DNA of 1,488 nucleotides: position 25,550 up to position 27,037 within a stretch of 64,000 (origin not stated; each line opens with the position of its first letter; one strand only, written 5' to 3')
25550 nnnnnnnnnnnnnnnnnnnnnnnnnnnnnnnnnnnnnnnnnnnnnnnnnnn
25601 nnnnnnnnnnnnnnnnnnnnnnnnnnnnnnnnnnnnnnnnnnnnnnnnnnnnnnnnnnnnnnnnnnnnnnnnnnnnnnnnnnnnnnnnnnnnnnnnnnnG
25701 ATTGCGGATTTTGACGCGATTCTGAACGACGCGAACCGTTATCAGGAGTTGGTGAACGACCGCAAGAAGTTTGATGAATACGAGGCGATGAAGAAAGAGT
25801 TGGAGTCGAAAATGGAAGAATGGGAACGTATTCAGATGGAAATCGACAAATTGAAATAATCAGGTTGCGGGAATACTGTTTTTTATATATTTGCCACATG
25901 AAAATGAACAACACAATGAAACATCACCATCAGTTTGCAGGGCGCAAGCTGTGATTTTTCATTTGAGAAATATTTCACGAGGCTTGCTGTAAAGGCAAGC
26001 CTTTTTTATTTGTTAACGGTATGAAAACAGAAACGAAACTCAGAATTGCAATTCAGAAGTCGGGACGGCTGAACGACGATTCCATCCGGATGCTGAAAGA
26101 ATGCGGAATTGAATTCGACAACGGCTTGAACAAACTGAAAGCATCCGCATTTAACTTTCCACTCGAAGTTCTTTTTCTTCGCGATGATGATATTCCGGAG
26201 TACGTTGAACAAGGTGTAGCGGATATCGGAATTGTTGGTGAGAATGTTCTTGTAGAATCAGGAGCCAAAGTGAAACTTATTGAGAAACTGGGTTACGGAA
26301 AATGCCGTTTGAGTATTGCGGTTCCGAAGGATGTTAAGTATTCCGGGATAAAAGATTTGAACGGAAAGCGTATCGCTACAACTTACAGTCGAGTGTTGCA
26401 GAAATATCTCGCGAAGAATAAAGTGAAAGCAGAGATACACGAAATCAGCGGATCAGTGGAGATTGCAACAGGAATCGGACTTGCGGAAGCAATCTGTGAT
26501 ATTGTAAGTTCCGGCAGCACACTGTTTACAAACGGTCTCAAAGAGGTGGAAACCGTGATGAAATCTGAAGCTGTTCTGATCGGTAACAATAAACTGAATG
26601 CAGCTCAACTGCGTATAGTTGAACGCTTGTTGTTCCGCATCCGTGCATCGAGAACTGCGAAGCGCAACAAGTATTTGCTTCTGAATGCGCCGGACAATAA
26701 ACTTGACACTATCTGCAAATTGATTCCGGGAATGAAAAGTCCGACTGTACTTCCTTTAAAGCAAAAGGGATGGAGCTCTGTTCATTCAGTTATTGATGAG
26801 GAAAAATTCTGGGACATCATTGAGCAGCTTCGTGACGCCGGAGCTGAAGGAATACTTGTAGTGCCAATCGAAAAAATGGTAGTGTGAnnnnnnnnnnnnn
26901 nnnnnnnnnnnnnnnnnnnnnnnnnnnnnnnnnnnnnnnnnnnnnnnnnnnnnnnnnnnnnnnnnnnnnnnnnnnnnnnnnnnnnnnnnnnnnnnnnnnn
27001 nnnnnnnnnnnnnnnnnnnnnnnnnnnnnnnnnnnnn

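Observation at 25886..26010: Candidate ribosome-mediated histidine attenuator upstream of hisG (HHH leader peptide plus intrinsic terminator)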

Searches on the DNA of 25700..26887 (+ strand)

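Call 3: search_rna_families(source=window, start=25700, end=26200, threshold=evalue, max_evalue=10, show_alignments=3)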
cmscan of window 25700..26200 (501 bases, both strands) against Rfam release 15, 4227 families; matches with E-value up to 10: 10.
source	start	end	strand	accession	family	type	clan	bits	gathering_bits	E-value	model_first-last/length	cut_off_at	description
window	25879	26014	+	RF02860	Arrc14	Gene; sRNA;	-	26.2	99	0.082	1-167/167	no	Actinobacillus sRNA 14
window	25871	26009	+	RF01859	Phe_leader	Cis-reg; leader;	-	22.9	55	0.17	1-125/125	no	Phenylalanine leader peptide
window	25876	26011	+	RF04182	GibS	Gene; sRNA;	-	19.6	115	2.5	1-142/142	no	GibS sRNA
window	25951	26005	+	RF02596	cyano_het_sRNA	Gene; sRNA;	-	19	35.7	0.28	1-56/56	no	Cyanobacteria heterocyst sRNA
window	25824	25896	-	RF01485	rli61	Cis-reg;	-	18.6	50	0.83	1-106/106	no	Listeria sRNA rli61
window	25942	26016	+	RF02366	Yfr19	Gene; sRNA;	-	18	70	5.4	1-82/82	no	Cyanobacterial functional RNA 19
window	25737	25796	+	RF01146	sR15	Gene; snRNA; snoRNA; CD-box;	-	13.8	40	9.6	1-65/65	no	Small nucleolar RNA sR15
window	25782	25838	+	RF01306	sR52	Gene; snRNA; snoRNA; CD-box;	-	11.5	50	8.6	1-60/60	no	Small nucleolar RNA sR52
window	25875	26012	+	RF01402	STnc150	Gene; sRNA;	-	10.7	60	7.9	1-267/267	no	STnc150 Hfq binding RNA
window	25784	25797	+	RF01122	sR39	Gene; snRNA; snoRNA; CD-box;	-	10.2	50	5.8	1-56/56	no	Small nucleolar RNA sR39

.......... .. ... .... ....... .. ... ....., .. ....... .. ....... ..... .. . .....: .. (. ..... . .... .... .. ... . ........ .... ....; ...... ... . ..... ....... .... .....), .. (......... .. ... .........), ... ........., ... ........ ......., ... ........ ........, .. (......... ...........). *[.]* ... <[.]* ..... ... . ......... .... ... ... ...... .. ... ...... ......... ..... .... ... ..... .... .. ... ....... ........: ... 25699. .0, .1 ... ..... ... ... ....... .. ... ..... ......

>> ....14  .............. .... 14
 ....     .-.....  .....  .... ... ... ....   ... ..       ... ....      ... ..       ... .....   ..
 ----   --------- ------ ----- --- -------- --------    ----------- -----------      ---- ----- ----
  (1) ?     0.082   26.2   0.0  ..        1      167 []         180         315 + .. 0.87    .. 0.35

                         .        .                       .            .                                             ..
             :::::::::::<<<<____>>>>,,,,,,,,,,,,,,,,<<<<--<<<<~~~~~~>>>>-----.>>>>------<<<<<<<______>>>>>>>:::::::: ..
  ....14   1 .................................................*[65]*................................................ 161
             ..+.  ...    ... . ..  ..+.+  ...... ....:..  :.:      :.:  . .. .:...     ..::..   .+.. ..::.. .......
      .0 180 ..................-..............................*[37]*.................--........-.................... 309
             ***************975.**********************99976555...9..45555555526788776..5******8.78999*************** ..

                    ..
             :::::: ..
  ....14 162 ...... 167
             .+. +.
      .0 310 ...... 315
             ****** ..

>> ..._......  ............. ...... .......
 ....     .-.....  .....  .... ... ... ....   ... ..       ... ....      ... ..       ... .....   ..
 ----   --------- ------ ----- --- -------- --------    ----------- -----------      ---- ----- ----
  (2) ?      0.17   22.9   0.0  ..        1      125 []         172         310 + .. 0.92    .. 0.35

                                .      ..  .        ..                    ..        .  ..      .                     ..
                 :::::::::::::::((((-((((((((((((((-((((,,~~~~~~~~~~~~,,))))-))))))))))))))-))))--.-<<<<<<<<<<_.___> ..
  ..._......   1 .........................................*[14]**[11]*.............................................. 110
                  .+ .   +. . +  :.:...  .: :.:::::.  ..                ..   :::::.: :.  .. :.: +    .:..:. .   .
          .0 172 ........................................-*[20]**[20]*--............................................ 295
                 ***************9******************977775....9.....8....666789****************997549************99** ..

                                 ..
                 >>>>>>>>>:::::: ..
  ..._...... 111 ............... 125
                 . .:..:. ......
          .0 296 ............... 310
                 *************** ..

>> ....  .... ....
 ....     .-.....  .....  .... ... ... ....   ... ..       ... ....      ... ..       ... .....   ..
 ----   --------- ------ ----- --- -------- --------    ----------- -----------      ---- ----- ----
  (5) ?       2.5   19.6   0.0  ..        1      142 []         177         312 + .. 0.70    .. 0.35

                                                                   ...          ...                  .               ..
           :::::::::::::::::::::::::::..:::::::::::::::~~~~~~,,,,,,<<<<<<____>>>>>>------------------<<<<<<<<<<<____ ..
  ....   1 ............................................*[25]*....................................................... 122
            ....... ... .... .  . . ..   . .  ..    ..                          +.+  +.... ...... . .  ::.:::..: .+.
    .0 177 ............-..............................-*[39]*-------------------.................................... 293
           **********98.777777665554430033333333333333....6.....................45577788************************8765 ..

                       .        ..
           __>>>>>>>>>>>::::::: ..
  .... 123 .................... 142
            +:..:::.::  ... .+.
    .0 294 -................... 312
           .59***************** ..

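Call 48: build_rna_model(alignment_id=A2, structure=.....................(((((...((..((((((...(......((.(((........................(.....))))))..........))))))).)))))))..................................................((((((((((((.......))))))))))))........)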
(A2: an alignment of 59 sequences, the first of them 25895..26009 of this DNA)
Model R1 built from alignment A2 (59 sequences, 205 columns); structure: as given.
model positions 120; base pairs 32; branch points 1; effective number of sequences 6.95; information 0.59 bits per position. Calibrated on 0.2 Mb of random sequence (short: E-values are rough).
structure used (alignment columns):
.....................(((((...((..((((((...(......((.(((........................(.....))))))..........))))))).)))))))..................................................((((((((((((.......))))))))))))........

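Call 49: search_with_rna_model(model_id=R1, source=window, max_evalue=10, show_alignments=3)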
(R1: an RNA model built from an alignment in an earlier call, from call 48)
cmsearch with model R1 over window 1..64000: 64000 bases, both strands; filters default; matches with E-value up to 10: 4.
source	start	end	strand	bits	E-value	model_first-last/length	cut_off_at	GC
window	25895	26010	+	60.1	3.5e-11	1-120/120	no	0.38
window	31580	31691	+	25.5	0.0039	1-120/120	no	0.35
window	58791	58868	+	18.3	0.18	1-120/120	no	0.36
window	25972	26059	-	13.8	1.9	1-120/120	no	0.36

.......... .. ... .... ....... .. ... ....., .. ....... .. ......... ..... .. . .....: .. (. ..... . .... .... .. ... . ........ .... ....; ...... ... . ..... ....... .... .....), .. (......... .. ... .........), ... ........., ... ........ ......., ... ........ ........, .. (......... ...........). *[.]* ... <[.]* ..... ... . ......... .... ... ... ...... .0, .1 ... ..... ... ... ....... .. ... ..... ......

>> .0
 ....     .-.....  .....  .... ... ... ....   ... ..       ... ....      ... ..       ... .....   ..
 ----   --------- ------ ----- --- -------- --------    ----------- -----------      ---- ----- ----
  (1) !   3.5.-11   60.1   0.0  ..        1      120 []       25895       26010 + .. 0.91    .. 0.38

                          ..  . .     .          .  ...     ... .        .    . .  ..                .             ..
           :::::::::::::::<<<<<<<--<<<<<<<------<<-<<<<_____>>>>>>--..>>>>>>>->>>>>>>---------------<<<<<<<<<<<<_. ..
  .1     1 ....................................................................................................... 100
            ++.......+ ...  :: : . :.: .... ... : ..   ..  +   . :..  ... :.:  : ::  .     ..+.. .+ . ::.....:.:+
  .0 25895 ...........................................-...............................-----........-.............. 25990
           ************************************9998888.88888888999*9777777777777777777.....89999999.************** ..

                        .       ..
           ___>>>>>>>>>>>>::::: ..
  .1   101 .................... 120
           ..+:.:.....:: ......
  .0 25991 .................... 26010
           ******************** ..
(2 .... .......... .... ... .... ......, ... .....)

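Call 50: search_with_rna_model(model_id=R1, sources=[L002, L003, L004, L005, L006, L007, L008, L009, L010, L011, L012, L013, L014, L015, L016, L017, L018, L019, L020, L021, L022, L023, L024, L025, L026, L027, L028, L029, L030, L031, L032, L033, L034, L035, L036, L037, L038, L039, L040, L041, L042, L043, L044, L045, L046, L047, L048, L049, L050, L051, L052, L053, L054, L055, L056, L057, L058, L059, L060, L061, L062, L063, L064, L065, L066, L067, L068, L069, L070, L071, L072, L073, L074, L075, L076, L077, L078, L079, L080], max_evalue=0.01, make_alignment=true)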
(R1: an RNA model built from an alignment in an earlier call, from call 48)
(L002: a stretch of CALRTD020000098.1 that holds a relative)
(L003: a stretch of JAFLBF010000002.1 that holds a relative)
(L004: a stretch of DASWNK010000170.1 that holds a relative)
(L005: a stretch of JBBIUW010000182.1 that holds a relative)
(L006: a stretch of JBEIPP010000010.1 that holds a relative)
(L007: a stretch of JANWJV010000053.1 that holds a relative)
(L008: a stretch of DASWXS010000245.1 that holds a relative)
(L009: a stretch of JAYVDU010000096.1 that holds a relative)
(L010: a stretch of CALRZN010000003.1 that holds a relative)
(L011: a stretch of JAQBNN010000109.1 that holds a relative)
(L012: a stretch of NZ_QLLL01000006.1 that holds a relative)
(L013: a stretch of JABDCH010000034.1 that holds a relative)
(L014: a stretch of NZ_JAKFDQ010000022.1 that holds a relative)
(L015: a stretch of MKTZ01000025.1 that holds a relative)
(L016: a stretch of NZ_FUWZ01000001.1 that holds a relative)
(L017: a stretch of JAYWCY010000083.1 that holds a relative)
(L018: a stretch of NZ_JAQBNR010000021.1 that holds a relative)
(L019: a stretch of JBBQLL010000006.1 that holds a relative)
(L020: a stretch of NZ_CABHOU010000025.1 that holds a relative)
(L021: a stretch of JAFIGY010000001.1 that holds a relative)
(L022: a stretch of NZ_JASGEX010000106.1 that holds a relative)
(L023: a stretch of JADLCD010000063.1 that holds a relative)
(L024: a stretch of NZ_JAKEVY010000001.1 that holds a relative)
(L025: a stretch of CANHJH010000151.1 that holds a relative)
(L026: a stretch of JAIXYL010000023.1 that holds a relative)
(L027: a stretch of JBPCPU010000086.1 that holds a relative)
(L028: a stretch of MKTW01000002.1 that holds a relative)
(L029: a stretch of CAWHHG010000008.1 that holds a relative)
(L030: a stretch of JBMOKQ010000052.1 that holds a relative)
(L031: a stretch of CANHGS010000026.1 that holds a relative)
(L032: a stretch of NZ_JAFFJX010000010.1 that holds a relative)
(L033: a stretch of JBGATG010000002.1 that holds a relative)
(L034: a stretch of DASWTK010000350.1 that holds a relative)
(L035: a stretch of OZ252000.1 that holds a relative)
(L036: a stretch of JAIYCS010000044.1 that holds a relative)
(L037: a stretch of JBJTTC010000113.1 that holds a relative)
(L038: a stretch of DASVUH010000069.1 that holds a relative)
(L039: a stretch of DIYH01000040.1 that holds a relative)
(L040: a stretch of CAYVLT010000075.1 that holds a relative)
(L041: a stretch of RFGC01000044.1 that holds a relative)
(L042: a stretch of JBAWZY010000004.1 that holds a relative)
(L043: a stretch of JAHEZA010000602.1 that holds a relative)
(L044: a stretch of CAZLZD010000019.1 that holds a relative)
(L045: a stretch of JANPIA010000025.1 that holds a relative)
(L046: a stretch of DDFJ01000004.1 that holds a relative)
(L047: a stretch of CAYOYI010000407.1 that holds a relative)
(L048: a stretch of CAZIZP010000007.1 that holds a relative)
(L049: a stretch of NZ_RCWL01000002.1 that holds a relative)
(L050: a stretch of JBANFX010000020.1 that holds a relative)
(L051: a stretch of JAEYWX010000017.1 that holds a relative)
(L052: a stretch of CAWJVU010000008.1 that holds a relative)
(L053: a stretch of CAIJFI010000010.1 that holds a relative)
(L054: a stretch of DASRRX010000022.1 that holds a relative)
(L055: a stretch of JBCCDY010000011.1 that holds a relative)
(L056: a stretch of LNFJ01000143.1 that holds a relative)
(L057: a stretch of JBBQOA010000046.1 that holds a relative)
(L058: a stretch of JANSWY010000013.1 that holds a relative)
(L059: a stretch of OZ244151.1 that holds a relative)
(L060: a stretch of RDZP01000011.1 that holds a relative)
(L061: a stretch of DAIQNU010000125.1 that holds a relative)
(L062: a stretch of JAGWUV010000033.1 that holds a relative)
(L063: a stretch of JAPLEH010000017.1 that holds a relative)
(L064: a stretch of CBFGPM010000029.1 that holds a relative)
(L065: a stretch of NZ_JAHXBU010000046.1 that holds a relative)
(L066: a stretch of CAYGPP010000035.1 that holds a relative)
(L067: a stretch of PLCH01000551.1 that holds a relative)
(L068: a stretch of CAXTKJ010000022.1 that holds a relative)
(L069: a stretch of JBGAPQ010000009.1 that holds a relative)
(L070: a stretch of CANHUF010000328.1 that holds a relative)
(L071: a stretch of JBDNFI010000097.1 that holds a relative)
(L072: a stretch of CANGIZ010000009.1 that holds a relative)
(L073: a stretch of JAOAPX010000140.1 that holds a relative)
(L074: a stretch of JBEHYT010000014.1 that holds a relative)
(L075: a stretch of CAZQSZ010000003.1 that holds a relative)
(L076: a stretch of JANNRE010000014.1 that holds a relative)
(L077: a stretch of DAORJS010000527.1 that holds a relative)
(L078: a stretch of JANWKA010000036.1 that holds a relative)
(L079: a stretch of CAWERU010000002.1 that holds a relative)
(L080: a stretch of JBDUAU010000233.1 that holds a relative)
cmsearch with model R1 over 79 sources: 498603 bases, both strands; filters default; matches with E-value up to 0.01: 68.
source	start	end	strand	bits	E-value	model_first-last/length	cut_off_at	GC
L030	2865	2983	+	112.6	1.8e-22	1-120/120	no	0.39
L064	2874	2992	+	111.6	3.1e-22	1-120/120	no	0.39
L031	2825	2943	+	107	3.5e-21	1-120/120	no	0.39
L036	2866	2984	+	106.6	4.4e-21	1-120/120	no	0.37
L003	2847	2985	+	102.5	4.1e-20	1-120/120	no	0.33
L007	1308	1439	+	97.3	6.6e-19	1-120/120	no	0.36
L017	2803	2925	+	93.3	5.6e-18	1-120/120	no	0.32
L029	2778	2895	+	92.4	8.7e-18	1-120/120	no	0.4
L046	2803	2917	+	91.9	1.1e-17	1-120/120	no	0.42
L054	2863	2985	+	90.9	1.9e-17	1-120/120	no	0.45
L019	2784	2906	+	88.3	7.9e-17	1-120/120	no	0.28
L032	2834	2956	+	87.9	9.9e-17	1-120/120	no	0.42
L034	2821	2937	+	87.5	1.2e-16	1-120/120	no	0.41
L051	2703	2817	+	86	2.7e-16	1-120/120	no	0.41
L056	1130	1245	+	86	2.7e-16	1-120/120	no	0.33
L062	2859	2984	+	85.8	2.9e-16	1-120/120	no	0.39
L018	2769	2893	+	85.8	3e-16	1-120/120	no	0.32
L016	2854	2984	+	85.5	3.5e-16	1-120/120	no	0.4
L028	2860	2988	+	85.4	3.8e-16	1-120/120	no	0.37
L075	2862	2978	+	85.3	4e-16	1-120/120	no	0.38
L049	2850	2970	+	84.7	5.3e-16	1-120/120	no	0.41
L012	2816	2947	+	84.4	6.4e-16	1-120/120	no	0.38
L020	2845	2977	+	83.2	1.2e-15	1-120/120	no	0.36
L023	2883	2999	+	83.1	1.2e-15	1-120/120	no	0.36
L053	2863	2981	+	83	1.3e-15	1-120/120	no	0.34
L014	2867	2985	+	83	1.3e-15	1-120/120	no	0.41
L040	2836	2959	+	82.6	1.6e-15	1-120/120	no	0.35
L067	2829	2951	+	82.6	1.7e-15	1-120/120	no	0.39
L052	2876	2994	+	82.6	1.7e-15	1-120/120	no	0.47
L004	2837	2973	+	81.3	3.2e-15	1-120/120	no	0.35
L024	2864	2985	+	81.1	3.7e-15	1-120/120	no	0.41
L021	2868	2994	+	81.1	3.7e-15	1-120/120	no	0.42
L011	2867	2985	+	81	3.9e-15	1-120/120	no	0.39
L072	2870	2990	+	80.5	5e-15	1-120/120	no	0.36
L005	2793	2933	+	79.5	8.7e-15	1-120/120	no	0.29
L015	2746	2888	+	78.9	1.2e-14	1-120/120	no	0.42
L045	2817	2937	+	78.7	1.3e-14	1-120/120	no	0.39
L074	2865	2978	+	78.4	1.6e-14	1-120/120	no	0.41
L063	2861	2972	+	78.4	1.6e-14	1-120/120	no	0.38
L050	2872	2990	+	77.5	2.5e-14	1-120/120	no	0.34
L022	2875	2995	+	76.4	4.5e-14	1-120/120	no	0.32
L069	2861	2975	+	76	5.6e-14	1-120/120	no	0.38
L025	615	730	+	75.4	7.9e-14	1-120/120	no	0.35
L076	2767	2885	+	75.2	8.6e-14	1-120/120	no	0.37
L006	2837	2975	+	74.6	1.2e-13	1-120/120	no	0.31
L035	2822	2943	+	73.5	2.1e-13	1-120/120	no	0.34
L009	2828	2965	+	73.4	2.3e-13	1-120/120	no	0.27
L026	2750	2868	+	71.8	5.2e-13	1-120/120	no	0.32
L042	2836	2951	+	71.7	5.5e-13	1-120/120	no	0.42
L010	2866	2993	+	68.2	3.6e-12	1-120/120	no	0.45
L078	2829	2951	+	67.9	4.3e-12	1-120/120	no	0.41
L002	802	931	+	67.8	4.4e-12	1-120/120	no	0.42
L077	766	878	+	67.3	5.8e-12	1-120/120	no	0.37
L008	1840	1987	+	65.1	1.9e-11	1-120/120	no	0.31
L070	2247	2350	+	62.9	6.2e-11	1-120/120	no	0.38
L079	2857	2967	+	62.3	8.7e-11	1-120/120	no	0.35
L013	2840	2978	+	62.2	8.9e-11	1-120/120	no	0.38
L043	1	94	+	60.8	1.9e-10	29-120/120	5'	0.29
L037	2842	2955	+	56.5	1.9e-09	1-120/120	no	0.43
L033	1640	1747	+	55.5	3.3e-09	1-120/120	no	0.32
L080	772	886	+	50.6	4.3e-08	1-120/120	no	0.32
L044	2857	2974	+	44.3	1.3e-06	1-120/120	no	0.47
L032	2919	3024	-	36.2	9.9e-05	1-120/120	no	0.39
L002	899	983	-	35.6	0.00014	1-120/120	no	0.35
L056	1208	1314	-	33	0.00053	1-120/120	no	0.33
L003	2947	3030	-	30.8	0.0018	1-120/120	no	0.29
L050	2958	3033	-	30.6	0.002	1-120/120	no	0.28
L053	2949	2984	-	28.8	0.0051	80-115/120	no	0.31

Alignment A3: 68 matches aligned to the model, 210 columns, each read 5' to 3' on its own strand. Consensus structure (alignment columns), stored with it:
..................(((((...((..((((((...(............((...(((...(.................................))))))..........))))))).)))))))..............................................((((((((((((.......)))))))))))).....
